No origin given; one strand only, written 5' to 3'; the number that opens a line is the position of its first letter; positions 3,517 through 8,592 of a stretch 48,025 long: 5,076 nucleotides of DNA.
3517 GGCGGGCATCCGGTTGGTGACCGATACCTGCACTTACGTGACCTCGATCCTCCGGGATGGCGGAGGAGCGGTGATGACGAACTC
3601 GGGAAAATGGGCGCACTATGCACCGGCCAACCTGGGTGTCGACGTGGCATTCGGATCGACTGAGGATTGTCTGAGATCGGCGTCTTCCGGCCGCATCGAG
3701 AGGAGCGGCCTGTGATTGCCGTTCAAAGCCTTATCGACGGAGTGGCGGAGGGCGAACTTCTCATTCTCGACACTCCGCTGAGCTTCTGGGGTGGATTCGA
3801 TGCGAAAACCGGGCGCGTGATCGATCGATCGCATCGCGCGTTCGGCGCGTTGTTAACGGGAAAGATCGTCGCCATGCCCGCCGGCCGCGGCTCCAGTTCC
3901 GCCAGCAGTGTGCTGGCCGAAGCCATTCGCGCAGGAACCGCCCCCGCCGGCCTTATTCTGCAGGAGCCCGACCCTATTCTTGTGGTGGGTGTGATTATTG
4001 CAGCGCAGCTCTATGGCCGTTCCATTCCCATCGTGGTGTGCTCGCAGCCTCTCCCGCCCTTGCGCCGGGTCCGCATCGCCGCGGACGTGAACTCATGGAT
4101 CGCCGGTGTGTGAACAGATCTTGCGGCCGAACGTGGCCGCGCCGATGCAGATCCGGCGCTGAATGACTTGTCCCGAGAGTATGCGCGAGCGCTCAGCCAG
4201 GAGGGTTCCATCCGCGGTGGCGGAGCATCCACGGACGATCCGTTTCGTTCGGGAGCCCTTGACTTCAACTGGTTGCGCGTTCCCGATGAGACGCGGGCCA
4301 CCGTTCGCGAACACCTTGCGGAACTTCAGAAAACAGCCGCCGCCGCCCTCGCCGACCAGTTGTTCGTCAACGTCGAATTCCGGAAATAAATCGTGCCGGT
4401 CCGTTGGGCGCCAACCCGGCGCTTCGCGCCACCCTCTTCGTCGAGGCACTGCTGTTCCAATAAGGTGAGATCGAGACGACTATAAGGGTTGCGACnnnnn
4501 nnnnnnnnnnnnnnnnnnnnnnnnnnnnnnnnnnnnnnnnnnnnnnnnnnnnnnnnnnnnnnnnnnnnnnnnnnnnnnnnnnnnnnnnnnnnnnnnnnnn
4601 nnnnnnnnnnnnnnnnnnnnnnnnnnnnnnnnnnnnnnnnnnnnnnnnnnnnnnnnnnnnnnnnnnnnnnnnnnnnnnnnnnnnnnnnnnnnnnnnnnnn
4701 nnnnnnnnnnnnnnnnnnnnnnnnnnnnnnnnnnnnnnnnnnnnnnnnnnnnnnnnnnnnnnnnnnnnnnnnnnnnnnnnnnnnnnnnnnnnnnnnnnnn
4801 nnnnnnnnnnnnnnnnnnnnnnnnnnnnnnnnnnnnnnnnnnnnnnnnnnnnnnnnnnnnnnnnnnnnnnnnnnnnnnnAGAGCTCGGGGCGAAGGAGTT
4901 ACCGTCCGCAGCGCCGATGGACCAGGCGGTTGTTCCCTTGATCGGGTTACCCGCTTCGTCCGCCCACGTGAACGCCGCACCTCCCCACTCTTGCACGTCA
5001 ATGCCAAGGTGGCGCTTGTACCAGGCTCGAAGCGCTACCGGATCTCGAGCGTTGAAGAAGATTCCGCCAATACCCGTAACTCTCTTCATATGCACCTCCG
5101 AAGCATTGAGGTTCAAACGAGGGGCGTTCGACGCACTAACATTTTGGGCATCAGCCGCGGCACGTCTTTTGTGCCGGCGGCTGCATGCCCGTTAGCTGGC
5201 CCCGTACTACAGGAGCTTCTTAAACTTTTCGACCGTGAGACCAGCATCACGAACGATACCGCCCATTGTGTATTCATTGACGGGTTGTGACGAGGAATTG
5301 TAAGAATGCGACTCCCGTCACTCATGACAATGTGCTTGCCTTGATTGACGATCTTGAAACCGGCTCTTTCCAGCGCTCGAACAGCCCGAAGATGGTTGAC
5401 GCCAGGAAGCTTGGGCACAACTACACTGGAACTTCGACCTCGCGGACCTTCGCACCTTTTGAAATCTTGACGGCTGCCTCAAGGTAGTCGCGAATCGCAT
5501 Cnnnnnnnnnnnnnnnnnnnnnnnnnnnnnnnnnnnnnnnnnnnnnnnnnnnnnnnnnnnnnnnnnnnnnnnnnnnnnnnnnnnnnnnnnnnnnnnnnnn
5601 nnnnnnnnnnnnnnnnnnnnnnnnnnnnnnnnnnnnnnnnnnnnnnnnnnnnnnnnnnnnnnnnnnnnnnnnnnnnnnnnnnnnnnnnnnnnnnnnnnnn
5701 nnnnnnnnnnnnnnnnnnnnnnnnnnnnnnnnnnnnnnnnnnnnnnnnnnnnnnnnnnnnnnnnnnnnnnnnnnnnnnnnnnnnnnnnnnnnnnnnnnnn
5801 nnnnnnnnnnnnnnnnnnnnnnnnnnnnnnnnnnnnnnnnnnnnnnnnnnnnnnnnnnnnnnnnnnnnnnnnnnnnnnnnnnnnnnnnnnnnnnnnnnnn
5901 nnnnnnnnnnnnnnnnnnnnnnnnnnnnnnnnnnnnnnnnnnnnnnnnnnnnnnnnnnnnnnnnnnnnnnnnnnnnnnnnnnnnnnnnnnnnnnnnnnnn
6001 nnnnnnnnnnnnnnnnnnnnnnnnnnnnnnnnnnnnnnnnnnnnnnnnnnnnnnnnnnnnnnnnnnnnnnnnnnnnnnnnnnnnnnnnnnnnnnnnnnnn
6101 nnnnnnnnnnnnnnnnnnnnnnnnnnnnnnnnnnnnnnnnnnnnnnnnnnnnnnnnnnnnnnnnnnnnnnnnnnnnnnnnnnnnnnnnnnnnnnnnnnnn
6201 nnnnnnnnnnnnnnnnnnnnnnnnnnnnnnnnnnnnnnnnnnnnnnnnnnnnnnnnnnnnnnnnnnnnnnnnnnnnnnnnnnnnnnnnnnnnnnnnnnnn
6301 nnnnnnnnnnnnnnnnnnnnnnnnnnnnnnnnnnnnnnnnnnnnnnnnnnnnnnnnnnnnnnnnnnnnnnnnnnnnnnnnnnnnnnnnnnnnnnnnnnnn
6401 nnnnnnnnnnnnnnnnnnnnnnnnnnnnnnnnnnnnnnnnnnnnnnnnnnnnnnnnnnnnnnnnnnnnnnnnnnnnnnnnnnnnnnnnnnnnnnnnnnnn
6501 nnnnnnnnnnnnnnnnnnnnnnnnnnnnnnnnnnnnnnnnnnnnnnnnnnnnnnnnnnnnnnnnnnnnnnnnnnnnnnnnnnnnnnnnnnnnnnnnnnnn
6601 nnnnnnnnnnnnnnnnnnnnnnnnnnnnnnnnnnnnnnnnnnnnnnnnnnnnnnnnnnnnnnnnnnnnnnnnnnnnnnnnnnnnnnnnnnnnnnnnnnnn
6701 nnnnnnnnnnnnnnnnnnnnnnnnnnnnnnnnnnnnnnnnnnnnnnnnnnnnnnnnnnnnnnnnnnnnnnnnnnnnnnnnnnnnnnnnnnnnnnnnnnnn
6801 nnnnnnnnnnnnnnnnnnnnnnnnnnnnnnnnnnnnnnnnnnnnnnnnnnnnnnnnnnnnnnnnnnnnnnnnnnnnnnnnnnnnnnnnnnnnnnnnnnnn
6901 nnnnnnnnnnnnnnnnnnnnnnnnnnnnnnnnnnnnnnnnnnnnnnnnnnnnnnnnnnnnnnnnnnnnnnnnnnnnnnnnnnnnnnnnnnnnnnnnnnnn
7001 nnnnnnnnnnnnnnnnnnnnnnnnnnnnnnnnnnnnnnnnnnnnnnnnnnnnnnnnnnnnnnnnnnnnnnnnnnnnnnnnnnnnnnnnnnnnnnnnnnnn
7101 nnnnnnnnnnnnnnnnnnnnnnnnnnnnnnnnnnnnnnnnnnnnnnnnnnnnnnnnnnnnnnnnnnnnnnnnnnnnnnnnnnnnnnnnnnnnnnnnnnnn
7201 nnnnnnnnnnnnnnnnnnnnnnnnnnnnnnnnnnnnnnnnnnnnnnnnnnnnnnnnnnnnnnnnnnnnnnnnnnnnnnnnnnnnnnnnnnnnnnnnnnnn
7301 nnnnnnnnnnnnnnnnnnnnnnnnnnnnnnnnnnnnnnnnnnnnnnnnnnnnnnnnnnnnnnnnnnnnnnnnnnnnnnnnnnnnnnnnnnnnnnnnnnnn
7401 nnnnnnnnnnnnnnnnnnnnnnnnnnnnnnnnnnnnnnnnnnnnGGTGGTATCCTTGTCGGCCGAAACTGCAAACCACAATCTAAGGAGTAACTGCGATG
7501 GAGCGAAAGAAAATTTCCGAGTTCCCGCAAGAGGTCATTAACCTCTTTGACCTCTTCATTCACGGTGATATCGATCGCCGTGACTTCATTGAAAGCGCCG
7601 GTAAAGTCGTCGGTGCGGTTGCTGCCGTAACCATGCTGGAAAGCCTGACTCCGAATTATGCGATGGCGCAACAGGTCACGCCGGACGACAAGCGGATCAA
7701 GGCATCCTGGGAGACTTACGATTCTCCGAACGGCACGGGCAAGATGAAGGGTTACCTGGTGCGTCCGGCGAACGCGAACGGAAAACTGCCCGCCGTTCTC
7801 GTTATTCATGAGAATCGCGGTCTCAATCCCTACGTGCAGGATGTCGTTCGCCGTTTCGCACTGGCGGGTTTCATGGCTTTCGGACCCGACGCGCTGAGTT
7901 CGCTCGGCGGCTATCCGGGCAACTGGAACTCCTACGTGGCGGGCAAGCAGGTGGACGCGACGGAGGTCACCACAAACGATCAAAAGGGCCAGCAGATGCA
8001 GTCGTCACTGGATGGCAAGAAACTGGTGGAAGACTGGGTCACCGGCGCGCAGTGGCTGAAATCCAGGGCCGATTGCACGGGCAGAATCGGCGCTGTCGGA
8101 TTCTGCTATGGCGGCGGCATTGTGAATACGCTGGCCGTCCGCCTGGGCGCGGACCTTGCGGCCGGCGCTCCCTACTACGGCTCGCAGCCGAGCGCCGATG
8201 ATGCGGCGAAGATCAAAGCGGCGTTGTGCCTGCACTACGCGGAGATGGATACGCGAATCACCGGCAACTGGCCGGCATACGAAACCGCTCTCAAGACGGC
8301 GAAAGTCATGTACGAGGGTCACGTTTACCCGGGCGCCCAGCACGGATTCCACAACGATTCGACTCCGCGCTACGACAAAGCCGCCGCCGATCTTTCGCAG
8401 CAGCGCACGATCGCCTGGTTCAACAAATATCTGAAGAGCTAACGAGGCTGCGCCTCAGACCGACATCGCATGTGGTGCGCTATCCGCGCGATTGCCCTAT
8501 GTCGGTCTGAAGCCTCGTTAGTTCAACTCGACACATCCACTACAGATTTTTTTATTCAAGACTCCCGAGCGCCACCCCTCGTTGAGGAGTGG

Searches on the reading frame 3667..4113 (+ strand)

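Call 52: search_protein_families(library=pfam, proteins=[window:3667-4113:+], max_evalue=0.001)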
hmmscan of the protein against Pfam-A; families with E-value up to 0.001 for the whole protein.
window:3667-4113:+ (148 aa): 1 family
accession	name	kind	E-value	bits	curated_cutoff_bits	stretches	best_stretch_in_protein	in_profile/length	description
PF01989.23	AcnX_swivel_put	-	1.1e-26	92.9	27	1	38-123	1-80/80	Aconitase X swivel domain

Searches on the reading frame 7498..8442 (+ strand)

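Call 52: search_protein_families(library=pfam, proteins=[window:7498-8442:+], max_evalue=0.001)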
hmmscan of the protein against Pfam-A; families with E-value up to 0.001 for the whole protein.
window:7498-8442:+ (314 aa): 4 families
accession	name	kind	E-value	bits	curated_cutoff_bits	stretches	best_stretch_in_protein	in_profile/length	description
PF01738.24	DLH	-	7.5e-42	143.8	21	1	83-312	1-217/217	Dienelactone hydrolase family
PF23678.1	YqhI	-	1.8e-13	50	27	1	1-36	1-36/36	YqhI-like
PF00326.27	Peptidase_S9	-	6.7e-05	22.9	22.6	0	229-312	131-210/213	Prolyl oligopeptidase family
PF02129.25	Peptidase_S15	-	0.00018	21.7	23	1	177-229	77-129/262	X-Pro dipeptidyl-peptidase (S15 family)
